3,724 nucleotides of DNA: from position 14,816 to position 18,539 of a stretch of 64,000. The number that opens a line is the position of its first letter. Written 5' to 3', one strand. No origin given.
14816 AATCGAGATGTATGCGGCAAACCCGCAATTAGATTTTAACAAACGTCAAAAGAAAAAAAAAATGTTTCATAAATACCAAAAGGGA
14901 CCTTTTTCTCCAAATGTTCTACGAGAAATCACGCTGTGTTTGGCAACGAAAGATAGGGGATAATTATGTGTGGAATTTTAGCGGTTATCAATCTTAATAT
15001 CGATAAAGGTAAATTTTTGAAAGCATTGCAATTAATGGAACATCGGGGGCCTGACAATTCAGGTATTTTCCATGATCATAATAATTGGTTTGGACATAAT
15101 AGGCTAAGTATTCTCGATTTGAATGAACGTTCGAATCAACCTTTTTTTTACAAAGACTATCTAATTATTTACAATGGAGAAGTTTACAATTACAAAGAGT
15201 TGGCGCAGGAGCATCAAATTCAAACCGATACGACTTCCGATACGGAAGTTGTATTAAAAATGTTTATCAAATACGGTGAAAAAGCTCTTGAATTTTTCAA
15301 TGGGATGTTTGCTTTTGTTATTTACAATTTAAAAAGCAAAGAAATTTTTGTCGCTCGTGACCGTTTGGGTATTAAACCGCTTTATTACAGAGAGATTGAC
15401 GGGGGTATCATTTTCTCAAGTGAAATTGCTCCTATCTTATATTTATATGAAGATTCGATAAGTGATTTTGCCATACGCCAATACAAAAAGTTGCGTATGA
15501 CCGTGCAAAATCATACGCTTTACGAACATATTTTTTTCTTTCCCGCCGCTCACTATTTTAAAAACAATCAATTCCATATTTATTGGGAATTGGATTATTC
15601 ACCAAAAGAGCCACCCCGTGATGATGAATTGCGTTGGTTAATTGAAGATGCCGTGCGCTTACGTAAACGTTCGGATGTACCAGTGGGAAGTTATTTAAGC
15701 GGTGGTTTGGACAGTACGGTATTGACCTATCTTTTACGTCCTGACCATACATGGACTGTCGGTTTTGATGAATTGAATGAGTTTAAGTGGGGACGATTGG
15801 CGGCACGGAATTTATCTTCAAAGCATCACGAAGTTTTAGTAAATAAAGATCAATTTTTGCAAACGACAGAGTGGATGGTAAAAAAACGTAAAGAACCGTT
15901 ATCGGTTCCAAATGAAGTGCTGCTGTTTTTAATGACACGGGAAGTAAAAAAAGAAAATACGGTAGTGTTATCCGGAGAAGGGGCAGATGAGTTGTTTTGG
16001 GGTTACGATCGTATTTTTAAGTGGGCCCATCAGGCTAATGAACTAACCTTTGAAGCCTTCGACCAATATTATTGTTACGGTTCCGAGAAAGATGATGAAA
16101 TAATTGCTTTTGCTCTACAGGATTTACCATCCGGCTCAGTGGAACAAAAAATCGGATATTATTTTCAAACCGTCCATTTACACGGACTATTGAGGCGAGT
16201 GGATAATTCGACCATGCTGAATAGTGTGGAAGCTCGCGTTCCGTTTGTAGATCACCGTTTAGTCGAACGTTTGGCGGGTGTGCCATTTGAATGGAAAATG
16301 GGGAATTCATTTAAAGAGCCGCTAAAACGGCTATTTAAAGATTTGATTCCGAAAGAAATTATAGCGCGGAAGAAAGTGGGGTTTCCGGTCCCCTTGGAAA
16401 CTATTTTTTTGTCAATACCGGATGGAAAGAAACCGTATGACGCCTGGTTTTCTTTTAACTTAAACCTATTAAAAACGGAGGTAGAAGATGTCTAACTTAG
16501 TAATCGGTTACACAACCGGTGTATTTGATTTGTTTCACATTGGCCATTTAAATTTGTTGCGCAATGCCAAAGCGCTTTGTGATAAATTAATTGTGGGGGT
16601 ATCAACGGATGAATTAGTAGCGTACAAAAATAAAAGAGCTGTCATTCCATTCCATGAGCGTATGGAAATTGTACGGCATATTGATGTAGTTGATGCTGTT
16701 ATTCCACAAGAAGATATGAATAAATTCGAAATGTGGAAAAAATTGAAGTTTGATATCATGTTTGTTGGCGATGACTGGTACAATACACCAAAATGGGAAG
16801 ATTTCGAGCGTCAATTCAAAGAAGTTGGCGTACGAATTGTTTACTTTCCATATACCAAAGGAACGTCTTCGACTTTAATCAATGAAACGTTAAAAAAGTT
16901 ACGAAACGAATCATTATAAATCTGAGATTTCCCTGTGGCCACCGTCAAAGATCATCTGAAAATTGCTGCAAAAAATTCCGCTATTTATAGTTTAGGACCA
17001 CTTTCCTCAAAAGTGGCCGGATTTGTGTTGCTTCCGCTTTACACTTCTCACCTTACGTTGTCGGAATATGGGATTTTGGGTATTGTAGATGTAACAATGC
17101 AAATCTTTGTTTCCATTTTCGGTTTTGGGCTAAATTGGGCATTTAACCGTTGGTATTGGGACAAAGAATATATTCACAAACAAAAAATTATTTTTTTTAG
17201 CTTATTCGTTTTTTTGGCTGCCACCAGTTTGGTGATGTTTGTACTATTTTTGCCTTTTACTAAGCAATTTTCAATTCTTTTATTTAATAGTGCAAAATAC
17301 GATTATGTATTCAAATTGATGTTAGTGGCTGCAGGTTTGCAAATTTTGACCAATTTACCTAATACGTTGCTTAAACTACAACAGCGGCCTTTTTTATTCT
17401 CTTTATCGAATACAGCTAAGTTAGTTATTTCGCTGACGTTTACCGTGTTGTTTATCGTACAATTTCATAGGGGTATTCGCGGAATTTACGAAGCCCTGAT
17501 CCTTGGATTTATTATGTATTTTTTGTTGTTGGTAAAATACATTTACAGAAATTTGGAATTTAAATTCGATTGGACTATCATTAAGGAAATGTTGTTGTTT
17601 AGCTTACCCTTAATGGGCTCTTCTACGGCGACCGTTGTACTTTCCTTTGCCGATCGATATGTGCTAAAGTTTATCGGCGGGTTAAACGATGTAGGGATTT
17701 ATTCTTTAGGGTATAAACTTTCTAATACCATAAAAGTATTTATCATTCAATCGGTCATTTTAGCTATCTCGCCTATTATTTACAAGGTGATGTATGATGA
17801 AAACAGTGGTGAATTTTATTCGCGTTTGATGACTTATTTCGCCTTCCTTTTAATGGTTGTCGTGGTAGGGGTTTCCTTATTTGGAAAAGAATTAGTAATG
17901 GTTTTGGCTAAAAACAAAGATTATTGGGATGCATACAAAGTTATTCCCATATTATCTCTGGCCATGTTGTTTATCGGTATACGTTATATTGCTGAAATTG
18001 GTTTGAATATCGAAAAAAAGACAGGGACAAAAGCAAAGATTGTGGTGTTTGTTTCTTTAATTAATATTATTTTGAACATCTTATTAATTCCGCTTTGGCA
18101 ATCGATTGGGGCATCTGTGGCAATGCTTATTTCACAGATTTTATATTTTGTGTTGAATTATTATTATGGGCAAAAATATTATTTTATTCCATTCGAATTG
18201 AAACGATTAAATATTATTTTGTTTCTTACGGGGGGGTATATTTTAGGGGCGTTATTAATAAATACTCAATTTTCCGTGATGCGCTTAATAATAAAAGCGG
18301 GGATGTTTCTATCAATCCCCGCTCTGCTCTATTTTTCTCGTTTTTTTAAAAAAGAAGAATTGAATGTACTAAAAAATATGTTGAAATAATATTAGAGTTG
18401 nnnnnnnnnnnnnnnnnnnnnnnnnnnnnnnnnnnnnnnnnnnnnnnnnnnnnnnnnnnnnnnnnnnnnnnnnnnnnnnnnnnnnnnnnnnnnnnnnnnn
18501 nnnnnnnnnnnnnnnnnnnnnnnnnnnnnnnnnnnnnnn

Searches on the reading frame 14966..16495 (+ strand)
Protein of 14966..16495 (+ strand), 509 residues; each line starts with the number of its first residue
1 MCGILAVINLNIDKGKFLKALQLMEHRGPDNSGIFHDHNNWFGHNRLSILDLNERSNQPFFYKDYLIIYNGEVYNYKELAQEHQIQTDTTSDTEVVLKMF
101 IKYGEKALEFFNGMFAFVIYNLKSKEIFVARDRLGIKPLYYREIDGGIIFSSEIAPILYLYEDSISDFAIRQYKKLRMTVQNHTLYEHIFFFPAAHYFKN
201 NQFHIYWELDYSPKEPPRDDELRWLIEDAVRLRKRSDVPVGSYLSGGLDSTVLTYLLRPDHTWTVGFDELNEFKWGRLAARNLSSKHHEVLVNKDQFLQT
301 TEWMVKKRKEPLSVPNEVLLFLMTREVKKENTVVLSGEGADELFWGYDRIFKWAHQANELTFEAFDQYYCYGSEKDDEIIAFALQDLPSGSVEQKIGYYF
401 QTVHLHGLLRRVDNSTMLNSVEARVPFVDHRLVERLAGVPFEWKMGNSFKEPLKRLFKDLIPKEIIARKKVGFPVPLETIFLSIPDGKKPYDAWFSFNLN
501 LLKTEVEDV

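Call 76: search_protein_families(library=pfam, proteins=[window:14966-16495:+], max_evalue=0.0001)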
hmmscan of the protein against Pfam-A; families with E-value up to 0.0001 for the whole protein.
window:14966-16495:+ (509 aa): 4 families
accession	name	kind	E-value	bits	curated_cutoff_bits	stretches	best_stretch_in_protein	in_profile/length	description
PF00733.27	Asn_synthase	-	2.9e-62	211.8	21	1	221-480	1-295/354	Asparagine synthase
PF13522.11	GATase_6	-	5.6e-35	120.6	27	1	29-153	1-130/130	Glutamine amidotransferase domain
PF13537.11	GATase_7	-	1e-34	119.6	25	1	44-157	1-121/123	Glutamine amidotransferase domain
PF12481.13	DUF3700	-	2.6e-05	24.3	27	1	105-154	123-173/228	Aluminium induced protein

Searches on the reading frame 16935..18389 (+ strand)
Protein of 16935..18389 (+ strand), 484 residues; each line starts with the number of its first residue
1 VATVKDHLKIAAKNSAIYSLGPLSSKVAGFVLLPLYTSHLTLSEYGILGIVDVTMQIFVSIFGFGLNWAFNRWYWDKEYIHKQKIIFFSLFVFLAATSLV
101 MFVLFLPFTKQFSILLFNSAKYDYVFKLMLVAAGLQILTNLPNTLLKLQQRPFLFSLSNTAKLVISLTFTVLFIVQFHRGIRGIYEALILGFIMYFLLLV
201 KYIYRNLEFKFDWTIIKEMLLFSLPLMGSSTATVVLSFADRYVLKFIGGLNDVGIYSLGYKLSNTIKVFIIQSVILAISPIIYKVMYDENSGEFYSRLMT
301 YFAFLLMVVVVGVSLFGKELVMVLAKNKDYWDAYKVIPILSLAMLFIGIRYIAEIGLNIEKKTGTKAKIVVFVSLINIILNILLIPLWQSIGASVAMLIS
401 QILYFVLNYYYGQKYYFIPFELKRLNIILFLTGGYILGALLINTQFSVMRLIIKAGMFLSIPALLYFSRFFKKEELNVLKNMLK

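Call 76: search_protein_families(library=pfam, proteins=[window:16935-18389:+], max_evalue=0.0001)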
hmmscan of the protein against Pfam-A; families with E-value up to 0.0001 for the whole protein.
window:16935-18389:+ (484 aa): 2 families
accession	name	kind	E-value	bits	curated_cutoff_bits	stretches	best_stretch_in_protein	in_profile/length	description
PF01943.22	Polysacc_synt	-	5e-19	69.2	28.2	1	12-285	2-273/274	Polysaccharide biosynthesis protein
PF13440.11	Polysacc_synt_3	-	1.1e-09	38.4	23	1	40-324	6-283/293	Polysaccharide biosynthesis protein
